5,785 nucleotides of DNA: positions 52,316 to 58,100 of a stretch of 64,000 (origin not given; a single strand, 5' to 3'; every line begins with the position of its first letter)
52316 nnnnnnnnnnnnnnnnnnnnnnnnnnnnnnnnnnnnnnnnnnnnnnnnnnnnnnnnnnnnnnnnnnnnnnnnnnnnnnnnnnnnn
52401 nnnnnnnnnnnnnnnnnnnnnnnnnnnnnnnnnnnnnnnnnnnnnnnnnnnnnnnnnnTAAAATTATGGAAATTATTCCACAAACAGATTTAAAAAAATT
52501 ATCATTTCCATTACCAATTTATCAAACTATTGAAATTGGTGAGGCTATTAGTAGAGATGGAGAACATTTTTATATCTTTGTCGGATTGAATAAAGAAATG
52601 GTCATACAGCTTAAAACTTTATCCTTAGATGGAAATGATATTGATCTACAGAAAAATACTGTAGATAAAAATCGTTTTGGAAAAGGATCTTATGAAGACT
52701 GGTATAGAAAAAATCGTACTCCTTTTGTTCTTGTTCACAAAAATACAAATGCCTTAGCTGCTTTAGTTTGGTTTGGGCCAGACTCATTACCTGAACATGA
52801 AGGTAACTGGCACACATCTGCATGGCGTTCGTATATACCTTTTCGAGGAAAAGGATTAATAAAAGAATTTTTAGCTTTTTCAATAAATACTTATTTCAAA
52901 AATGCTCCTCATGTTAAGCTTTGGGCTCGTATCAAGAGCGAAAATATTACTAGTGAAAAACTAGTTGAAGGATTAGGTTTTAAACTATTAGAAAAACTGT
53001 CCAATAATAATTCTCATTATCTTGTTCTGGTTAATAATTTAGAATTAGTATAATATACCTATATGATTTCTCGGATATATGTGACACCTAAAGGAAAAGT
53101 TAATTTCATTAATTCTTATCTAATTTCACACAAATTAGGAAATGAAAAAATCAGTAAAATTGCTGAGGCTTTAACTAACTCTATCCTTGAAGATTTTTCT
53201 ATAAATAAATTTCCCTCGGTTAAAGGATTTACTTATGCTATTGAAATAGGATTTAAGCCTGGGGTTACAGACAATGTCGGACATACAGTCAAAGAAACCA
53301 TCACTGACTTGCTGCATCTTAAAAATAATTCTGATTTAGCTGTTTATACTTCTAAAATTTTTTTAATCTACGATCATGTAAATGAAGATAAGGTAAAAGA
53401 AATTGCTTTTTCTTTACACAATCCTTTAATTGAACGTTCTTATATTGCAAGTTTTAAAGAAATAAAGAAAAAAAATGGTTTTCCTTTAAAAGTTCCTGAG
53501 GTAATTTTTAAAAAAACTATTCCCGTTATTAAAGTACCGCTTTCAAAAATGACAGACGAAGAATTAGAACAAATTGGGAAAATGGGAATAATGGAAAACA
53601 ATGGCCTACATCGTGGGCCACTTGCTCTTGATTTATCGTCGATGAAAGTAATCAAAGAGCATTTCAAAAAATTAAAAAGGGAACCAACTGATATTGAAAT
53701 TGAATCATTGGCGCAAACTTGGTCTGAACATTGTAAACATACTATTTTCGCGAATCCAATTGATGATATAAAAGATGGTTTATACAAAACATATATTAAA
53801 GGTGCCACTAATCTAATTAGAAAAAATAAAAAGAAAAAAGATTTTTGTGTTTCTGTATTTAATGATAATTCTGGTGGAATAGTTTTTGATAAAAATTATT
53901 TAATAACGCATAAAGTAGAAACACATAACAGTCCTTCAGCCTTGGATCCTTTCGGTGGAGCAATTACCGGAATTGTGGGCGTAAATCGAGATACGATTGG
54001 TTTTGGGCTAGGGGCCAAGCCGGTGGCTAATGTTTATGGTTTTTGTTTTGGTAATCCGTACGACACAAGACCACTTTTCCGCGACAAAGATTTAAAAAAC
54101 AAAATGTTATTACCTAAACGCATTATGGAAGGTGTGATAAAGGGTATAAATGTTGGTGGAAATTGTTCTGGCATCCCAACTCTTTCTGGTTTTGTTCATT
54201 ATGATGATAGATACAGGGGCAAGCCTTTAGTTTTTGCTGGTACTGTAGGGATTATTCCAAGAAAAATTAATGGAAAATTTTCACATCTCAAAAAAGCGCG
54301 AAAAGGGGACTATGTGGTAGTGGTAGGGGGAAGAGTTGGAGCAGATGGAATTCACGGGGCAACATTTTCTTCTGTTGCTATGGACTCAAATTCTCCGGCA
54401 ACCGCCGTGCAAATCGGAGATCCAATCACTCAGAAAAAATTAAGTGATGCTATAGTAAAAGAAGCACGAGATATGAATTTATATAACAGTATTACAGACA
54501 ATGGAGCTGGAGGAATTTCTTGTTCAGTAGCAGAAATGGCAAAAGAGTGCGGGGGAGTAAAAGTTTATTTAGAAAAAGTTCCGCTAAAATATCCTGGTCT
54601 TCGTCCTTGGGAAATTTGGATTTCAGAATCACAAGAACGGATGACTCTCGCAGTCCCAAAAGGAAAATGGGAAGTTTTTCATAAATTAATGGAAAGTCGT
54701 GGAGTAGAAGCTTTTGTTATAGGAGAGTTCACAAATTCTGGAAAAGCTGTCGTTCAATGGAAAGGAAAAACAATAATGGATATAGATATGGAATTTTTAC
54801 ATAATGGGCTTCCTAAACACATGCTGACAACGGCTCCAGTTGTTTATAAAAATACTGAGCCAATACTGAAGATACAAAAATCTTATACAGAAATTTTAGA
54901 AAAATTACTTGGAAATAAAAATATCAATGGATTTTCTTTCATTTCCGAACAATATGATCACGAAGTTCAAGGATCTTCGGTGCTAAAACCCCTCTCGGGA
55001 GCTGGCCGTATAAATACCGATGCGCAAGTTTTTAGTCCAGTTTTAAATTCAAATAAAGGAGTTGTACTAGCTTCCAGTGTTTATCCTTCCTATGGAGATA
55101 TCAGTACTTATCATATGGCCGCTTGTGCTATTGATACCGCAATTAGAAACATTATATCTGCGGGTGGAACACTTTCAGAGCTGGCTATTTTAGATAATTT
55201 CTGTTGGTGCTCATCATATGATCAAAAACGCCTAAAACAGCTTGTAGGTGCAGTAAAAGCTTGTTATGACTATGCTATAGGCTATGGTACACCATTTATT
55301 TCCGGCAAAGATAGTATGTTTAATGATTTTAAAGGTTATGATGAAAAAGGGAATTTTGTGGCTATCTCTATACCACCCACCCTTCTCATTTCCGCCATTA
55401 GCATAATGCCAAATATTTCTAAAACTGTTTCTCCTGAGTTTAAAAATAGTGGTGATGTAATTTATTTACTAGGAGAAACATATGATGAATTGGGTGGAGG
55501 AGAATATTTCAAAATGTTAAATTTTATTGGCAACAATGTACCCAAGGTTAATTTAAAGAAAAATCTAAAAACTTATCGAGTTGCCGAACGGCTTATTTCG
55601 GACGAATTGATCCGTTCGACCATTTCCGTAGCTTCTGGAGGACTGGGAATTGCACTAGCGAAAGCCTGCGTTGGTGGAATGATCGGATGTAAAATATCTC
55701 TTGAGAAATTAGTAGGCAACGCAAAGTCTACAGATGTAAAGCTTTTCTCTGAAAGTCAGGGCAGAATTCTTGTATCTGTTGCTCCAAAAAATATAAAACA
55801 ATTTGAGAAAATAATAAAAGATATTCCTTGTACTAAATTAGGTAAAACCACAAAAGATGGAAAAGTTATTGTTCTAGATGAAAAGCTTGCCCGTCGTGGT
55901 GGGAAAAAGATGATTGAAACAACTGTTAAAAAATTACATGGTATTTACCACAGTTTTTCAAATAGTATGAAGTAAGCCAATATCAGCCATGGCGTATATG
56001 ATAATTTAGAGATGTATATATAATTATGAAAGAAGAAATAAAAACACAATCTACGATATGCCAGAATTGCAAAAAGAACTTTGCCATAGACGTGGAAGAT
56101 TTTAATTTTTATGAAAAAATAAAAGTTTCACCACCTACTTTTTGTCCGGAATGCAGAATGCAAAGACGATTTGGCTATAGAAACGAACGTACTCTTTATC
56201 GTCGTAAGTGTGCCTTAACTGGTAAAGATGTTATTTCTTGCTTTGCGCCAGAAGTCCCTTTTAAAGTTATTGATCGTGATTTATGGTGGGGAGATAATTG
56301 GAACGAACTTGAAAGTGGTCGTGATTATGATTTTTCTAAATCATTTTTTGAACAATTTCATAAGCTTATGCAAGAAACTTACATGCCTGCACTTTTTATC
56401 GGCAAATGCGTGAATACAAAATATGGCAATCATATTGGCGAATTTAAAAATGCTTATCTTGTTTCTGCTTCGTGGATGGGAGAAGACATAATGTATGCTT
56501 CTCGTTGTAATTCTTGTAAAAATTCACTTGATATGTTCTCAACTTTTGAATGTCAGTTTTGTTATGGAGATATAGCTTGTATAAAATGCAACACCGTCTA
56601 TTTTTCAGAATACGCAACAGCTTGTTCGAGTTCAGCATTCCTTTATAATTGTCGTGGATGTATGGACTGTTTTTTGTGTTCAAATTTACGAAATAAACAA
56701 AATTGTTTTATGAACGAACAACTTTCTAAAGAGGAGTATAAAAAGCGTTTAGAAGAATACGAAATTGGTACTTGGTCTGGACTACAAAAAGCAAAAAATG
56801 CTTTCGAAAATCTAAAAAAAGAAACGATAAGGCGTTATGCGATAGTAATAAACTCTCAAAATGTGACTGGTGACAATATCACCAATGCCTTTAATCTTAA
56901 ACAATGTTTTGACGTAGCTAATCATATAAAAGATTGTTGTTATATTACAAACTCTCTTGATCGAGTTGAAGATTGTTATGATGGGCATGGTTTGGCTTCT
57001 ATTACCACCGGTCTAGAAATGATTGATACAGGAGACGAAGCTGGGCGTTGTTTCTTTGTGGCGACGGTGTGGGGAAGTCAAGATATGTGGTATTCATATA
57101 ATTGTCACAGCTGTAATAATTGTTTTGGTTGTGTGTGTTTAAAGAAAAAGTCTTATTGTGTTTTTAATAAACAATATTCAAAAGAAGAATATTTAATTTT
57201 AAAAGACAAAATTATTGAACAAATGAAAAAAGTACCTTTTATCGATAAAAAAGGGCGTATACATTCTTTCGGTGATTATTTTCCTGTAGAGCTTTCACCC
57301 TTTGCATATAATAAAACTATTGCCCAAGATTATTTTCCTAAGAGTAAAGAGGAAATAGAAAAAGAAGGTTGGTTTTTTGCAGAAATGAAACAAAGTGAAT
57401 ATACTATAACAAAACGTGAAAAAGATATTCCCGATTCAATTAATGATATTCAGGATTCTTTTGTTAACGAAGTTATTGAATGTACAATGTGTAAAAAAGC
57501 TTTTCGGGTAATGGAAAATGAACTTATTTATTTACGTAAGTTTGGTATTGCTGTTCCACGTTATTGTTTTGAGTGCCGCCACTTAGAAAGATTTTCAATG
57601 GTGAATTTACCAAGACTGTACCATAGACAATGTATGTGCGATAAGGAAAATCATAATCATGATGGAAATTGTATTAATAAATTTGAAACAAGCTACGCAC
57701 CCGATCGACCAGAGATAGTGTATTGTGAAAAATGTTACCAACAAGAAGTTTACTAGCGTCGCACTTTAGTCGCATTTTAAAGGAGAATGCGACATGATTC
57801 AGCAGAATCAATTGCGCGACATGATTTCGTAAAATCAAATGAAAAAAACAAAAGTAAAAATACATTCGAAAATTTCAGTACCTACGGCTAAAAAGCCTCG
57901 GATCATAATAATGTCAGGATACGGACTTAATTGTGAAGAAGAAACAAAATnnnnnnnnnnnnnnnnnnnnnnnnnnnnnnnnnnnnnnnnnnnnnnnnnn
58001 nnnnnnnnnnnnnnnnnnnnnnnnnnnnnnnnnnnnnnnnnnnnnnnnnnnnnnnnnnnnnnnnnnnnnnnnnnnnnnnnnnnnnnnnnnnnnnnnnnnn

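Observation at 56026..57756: Cys-rich paralog B is inserted between purL and purQ, upstream of a repeat-rich putative operator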

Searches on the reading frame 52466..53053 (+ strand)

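Call 5: search_protein_families(library=pfam, proteins=[window:52466-53053:+], max_evalue=0.01)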
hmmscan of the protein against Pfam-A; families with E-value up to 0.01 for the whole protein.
window:52466-53053:+ (195 aa): 2 families
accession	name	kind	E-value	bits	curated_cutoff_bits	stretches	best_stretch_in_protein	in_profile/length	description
PF13302.13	Acetyltransf_3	-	1.7e-05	26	25.4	1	80-173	49-138/138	Acetyltransferase (GNAT) domain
PF13420.13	Acetyltransf_4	-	0.0077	16.7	24.3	0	117-178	76-140/155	Acetyltransferase (GNAT) domain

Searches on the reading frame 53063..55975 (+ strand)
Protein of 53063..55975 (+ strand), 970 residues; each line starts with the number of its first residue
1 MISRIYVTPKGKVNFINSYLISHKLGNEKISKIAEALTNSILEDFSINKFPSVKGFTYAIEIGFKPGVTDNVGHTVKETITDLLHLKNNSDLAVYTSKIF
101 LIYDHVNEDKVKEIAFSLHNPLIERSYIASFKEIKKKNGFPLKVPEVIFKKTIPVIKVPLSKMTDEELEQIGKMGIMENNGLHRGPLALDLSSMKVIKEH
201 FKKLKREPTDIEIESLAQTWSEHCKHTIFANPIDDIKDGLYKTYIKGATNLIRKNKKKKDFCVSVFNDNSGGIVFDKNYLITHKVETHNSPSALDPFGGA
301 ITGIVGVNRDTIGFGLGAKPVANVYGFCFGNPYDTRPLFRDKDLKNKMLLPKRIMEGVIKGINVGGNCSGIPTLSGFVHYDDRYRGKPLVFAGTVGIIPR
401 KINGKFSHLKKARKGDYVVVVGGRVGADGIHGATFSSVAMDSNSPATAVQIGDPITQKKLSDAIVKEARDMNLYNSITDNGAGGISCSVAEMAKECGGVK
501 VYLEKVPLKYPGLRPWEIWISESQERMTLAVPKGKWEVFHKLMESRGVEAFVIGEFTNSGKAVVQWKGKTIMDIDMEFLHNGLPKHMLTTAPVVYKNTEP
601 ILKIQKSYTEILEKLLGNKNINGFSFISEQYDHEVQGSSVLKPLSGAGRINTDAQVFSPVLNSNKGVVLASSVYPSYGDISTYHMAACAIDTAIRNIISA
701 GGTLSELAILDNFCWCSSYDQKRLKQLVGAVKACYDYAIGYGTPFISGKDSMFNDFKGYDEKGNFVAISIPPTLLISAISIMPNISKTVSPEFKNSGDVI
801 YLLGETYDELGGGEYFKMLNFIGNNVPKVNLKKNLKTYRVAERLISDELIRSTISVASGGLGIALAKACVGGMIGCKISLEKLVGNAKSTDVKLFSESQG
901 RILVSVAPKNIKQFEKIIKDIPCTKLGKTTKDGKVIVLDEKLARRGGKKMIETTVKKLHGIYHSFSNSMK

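Call 5: search_protein_families(library=pfam, proteins=[window:53063-55975:+], max_evalue=0.01)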
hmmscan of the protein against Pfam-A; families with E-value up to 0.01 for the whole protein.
window:53063-55975:+ (970 aa): 5 families
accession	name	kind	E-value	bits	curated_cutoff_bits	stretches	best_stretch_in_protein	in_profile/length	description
PF02769.27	AIRS_C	-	2.1e-45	155.1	23.1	2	413-567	1-156/156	AIR synthase related protein, C-terminal domain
PF00586.29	AIRS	-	2.5e-18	67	24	2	272-398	6-112/112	AIR synthase related protein, N-terminal domain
PF18072.6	FGAR-AT_linker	-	2.4e-15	57.2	26.6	1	187-226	10-49/50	Formylglycinamide ribonucleotide amidotransferase linker domain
PF22380.2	Chp1-like_SPOC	-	0.0028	18.1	26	0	602-667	27-93/135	Chromo domain-containing protein 1-like, SPOC domain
PF02700.19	PurS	-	0.0046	17.5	22.2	0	59-125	3-72/77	Phosphoribosylformylglycinamidine (FGAM) synthase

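Call 43: find_homologous_proteins(query=window:53063-55972:+)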
Query window:53063-55972:+ (970 aa): 8000 proteins with E <= 0.001 among 8000 candidates; the best 120 are listed.
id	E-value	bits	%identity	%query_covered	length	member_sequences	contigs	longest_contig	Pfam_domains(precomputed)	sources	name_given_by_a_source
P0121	0.0e+0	1921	87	100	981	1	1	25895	PF18072.7,PF00586.30,PF02769.28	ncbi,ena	-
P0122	0.0e+0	1824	82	100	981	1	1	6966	PF18072.7,PF00586.30,PF02769.28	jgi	-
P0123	0.0e+0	1768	81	100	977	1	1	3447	PF18072.7,PF00586.30,PF02769.28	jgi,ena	-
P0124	0.0e+0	1759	80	100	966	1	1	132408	PF18072.7,PF00586.30,PF02769.28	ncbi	-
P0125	0.0e+0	1748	80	100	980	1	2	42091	PF18072.7,PF00586.30,PF02769.28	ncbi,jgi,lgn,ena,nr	ncbi:phosphoribosylformylglycinamidine synthase [Patescibacteria group bacterium]|nr:phosphoribosylf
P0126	0.0e+0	1722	78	100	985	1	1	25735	PF18072.7,PF00586.30,PF02769.28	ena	-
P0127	0.0e+0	1697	77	99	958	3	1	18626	PF18072.7,PF00586.30,PF02769.28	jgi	-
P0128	0.0e+0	1694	76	100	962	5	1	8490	PF18072.7,PF00586.30,PF02769.28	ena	-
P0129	0.0e+0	1693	78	99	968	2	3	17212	PF18072.7,PF00586.30,PF02769.28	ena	-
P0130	0.0e+0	1682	77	100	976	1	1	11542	PF18072.7,PF00586.30,PF02769.28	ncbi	ncbi:MAG: AIR synthase-related protein [bacterium]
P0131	0.0e+0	1678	76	99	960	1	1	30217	PF18072.7,PF00586.30,PF02769.28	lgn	-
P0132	0.0e+0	1677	77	100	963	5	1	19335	PF18072.7,PF00586.30,PF02769.28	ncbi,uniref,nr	ncbi:MAG: Phosphoribosylformylglycinamidine synthase 2 [Candidatus Nomurabacteria bacterium GW2011_G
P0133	0.0e+0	1675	77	99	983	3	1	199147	PF18072.7,PF00586.30,PF02769.28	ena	-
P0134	0.0e+0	1675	76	100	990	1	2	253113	PF18072.7,PF00586.30,PF02769.28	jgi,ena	jgi:phosphoribosylformylglycinamidine synthase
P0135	0.0e+0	1669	77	100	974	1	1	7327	PF18072.7,PF00586.30,PF02769.28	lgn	-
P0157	0.0e+0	1605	73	99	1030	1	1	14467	PF18072.7,PF00586.30,PF02769.28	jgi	-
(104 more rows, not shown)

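Call 45: find_encoding_contigs(protein=P0121, flank=8000, max_places=1)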
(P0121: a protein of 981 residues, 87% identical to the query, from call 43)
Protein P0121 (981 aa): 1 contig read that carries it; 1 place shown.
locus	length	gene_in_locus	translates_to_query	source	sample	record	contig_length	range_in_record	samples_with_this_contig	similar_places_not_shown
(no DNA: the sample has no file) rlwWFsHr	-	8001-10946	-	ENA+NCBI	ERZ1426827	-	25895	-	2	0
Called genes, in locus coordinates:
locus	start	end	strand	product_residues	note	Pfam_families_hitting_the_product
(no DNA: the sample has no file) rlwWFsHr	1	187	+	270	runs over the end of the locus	-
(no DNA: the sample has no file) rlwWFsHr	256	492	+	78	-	PF12674:Zn_ribbon_2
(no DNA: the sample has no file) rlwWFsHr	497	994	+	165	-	PF10648:Gmad2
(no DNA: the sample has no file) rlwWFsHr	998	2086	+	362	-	PF11141:DUF2914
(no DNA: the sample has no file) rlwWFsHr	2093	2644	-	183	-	PF00702:Hydrolase (weak)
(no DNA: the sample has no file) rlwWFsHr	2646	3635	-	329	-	PF01933:CofD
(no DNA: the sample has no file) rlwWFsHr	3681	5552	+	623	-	PF13522:GATase_6, PF13537:GATase_7, PF01380:SIS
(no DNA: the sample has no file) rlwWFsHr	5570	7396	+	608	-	PF16177:ACAS_N, PF00501:AMP-binding, PF13193:AMP-binding_C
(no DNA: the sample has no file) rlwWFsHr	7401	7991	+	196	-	-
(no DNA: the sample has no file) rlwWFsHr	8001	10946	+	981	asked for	PF18072:FGAR-AT_linker, PF00586:AIRS, PF02769:AIRS_C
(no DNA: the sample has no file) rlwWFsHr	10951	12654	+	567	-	-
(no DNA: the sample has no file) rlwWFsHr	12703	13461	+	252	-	PF13507:GATase_5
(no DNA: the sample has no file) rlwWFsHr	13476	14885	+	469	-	PF13522:GATase_6, PF13537:GATase_7, PF00156:Pribosyltran (weak)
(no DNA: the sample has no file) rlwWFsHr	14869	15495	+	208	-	PF00551:Formyl_trans_N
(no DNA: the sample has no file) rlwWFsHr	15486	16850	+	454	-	PF02844:GARS_N, PF01071:GARS_A, PF02222:ATP-grasp (weak), PF02843:GARS_C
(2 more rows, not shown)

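Call 46: find_encoding_contigs(protein=P0124, flank=8000, max_places=1)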
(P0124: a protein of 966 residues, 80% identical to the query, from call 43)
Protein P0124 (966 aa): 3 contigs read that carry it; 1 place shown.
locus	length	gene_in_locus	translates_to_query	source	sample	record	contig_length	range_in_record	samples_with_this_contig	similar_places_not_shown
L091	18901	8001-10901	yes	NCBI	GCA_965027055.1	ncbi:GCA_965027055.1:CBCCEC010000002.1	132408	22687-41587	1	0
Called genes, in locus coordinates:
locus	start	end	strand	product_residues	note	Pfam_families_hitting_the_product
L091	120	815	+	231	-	-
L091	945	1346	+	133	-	PF01741:MscL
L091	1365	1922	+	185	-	PF00561:Abhydrolase_1 (faint), PF06821:Ser_hydrolase, PF12697:Abhydrolase_6 (faint)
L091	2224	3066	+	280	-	PF01488:Shikimate_DH (weak), PF02558:ApbA (weak), PF02737:3HCDH_N (weak), PF03446:NAD_binding_2, PF03807:F420_oxidored, PF07991:KARI_N (faint), PF14833:NAD_binding_11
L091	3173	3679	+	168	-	-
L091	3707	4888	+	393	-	PF11141:DUF2914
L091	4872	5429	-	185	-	-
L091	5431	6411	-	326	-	PF01933:CofD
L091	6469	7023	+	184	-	PF13328:HD_4, PF01966:HD (weak)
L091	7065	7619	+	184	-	PF06414:Zeta_toxin, PF08433:KTI12 (weak), PF13238:AAA_18, PF13671:AAA_33, PF13207:AAA_17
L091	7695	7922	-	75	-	-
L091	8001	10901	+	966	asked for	PF18072:FGAR-AT_linker, PF00586:AIRS, PF02769:AIRS_C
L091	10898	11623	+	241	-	PF13507:GATase_5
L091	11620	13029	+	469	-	PF13522:GATase_6, PF13537:GATase_7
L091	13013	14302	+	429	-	PF02844:GARS_N, PF01071:GARS_A, PF02786:CPSase_L_D2 (weak), PF02222:ATP-grasp (weak), PF02843:GARS_C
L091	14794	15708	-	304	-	PF01634:HisG, PF08029:HisG_C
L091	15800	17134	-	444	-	PF00709:Adenylsucc_synt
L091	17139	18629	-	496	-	PF00478:IMPDH, PF00571:CBS, PF03060:NMO, PF01070:FMN_dh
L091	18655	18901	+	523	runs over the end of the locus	PF00117:GATase, PF07722:Peptidase_C26, PF02540:NAD_synthase (faint), PF00764:Arginosuc_synth (weak), PF00958:GMP_synt_C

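Call 47: find_encoding_contigs(protein=P0125, flank=8000, max_places=1)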
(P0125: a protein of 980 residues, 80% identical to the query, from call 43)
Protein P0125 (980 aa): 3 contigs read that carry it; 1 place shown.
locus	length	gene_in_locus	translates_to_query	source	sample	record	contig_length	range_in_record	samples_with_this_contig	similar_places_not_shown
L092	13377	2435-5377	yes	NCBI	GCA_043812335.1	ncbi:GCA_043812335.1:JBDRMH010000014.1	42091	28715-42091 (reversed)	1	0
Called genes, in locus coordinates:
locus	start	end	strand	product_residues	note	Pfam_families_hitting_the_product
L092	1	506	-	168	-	?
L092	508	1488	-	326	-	PF01933:CofD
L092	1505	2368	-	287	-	PF00625:Guanylate_kin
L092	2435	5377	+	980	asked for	PF18072:FGAR-AT_linker, PF00586:AIRS, PF02769:AIRS_C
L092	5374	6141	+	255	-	PF13507:GATase_5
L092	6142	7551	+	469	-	PF13522:GATase_6, PF13537:GATase_7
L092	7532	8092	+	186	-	PF00551:Formyl_trans_N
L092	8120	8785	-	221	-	PF01797:Y1_Tnp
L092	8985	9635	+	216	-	-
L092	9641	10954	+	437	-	PF02844:GARS_N, PF01071:GARS_A, PF02655:ATP-grasp_3 (weak), PF02786:CPSase_L_D2, PF08443:RimK (weak), PF02222:ATP-grasp (weak), PF02843:GARS_C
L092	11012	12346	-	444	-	PF00709:Adenylsucc_synt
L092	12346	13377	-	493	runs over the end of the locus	PF00478:IMPDH, PF00571:CBS, PF01070:FMN_dh (weak), PF03060:NMO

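Call 48: find_encoding_contigs(protein=P0122, flank=8000, max_places=2)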
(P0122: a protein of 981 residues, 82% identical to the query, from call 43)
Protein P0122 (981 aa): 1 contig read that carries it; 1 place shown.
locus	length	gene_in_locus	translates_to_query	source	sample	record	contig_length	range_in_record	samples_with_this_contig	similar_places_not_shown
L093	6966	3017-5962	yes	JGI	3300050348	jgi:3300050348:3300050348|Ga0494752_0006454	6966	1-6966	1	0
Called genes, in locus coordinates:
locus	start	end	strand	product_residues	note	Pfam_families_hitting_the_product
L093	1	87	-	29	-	?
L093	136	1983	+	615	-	PF13522:GATase_6, PF13537:GATase_7, PF01380:SIS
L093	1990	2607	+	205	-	PF00583:Acetyltransf_1 (weak), PF13302:Acetyltransf_3 (weak)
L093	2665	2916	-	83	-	-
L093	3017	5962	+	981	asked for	PF18072:FGAR-AT_linker, PF00586:AIRS, PF02769:AIRS_C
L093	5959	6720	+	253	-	PF13507:GATase_5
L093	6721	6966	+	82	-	?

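Call 67: search_protein_families(library=pfam, proteins=[L092:8985-9635:+], max_evalue=0.01)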
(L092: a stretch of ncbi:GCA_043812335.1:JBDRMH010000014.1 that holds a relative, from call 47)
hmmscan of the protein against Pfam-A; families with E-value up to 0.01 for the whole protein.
L092:8985-9635:+ (216 aa): 0 families

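Call 75: search_protein_families(library=ncbifam, proteins=[window:53063-55972:+], max_evalue=0.001)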
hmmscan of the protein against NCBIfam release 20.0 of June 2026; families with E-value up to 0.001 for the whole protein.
window:53063-55972:+ (970 aa): 9 families
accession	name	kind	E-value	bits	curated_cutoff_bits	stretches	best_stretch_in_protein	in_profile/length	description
TIGR01736.1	FGAM_synth_II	equivalog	7.5e-150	500.5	525.75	1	193-960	5-708/718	phosphoribosylformylglycinamidine synthase subunit PurL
NF002290.1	PRK01213.1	equivalog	2.5e-147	492.1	648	1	201-962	10-715/723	phosphoribosylformylglycinamidine synthase subunit PurL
TIGR01857.1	FGAM-synthase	equivalog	3.3e-89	299.9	1057.05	2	275-961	308-945/1239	phosphoribosylformylglycinamidine synthase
NF003672.0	PRK05297.1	equivalog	4.3e-84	282.9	783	1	172-969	165-989/1290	phosphoribosylformylglycinamidine synthase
TIGR01735.1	FGAM_synt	equivalog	8e-72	242.2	1123.05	1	185-969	176-1005/1307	phosphoribosylformylglycinamidine synthase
NF010690.0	PRK14090.1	equivalog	2.5e-58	197.8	1047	2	352-791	110-508/601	phosphoribosylformylglycinamidine synthase subunit PurL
TIGR01739.1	tegu_FGAM_synt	hypoth_equivalog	8e-07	27.4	716.1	1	690-968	620-885/1206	herpesvirus tegument protein/v-FGAM-synthase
TIGR03267.1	methan_mark_2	hypoth_equivalog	0.00025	20.2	365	0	354-568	110-307/323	methanogenesis marker 2 protein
TIGR04049.1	AIR_rel_sll0787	hypoth_equivalog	0.00042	19.5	321.3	0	469-572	203-306/318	sll0787 family AIR synthase-like protein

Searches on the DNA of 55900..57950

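Call 32: search_rna_families(source=window, start=55900, end=57950, threshold=evalue, max_evalue=10)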
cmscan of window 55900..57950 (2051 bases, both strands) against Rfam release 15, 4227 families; matches with E-value up to 10: 7.
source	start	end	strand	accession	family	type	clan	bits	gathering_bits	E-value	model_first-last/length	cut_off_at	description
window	56323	56421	+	RF01602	plasmodium_snoR27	Gene; snRNA; snoRNA; HACA-box;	-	20.2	50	6.8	1-143/143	no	small nucleolar RNA snoR27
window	56943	56979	-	RF01342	CRISPR-DR32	Gene; CRISPR;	-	20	48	2.9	1-37/37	no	CRISPR RNA direct repeat element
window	56403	56472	+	RF00086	SNORD27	Gene; snRNA; snoRNA; CD-box;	-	19.3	52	6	1-71/71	no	Small nucleolar RNA SNORD27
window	56309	56398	+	RF00205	snoR41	Gene; snRNA; snoRNA; CD-box;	CL00068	18.9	40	5.6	1-97/97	no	Small nucleolar RNA R41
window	56065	56129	-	RF02716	sno_ncR3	Gene; snRNA; snoRNA; CD-box;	-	15.2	88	8.1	1-75/75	no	Small nucleolar RNA ncR3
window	56784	56844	+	RF01675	CrcZ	Gene; sRNA;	-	12.9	95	1.1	1-398/398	no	Pseudomonas sRNA CrcZ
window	56275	56413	+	RF01295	SCARNA7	Gene; snRNA; snoRNA; scaRNA;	-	12.4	65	2.7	1-330/330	no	Small Cajal body-specific RNA 7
